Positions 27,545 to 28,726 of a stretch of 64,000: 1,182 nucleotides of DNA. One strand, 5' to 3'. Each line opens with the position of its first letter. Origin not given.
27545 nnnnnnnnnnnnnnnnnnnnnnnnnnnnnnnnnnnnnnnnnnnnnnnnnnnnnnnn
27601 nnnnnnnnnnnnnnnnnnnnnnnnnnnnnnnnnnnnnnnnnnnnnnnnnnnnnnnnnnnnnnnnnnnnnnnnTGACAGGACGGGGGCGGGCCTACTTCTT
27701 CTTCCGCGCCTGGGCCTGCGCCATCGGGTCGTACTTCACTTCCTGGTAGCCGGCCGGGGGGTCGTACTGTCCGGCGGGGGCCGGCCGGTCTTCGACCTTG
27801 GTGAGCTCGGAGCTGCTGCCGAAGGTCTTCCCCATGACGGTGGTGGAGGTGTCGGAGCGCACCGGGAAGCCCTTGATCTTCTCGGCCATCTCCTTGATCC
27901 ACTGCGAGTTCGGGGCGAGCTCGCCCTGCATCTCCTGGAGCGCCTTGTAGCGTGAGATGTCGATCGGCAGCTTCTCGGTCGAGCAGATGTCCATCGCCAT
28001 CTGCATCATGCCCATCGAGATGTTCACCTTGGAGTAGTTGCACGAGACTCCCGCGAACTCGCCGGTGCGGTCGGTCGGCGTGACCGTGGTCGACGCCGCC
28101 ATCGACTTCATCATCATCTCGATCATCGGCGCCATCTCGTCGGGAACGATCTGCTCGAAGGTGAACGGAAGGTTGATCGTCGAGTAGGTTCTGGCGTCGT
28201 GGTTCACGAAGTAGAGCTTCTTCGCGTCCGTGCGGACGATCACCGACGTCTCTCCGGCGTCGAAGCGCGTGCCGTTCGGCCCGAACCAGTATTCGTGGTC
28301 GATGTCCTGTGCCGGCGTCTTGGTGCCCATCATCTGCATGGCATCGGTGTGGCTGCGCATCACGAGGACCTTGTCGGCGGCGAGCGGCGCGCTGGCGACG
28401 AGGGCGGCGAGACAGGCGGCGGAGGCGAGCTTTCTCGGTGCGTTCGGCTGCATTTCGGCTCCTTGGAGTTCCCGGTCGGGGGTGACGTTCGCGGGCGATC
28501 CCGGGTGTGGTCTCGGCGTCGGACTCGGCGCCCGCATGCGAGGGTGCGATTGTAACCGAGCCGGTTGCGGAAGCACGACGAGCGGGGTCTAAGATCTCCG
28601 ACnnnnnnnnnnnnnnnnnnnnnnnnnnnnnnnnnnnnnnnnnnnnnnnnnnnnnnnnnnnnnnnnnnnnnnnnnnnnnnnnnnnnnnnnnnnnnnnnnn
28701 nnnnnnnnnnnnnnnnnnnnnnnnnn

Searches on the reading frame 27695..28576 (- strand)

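Call 60: search_protein_families(library=pfam, proteins=[window:27695-28576:-], max_evalue=0.001)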
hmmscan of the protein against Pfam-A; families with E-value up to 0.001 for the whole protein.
window:27695-28576:- (294 aa): 1 family
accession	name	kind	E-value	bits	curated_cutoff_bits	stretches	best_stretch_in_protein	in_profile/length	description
PF14371.13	DUF4412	-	2.6e-12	47.3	21.6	1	80-277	5-191/191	Domain of unknown function (DUF4412)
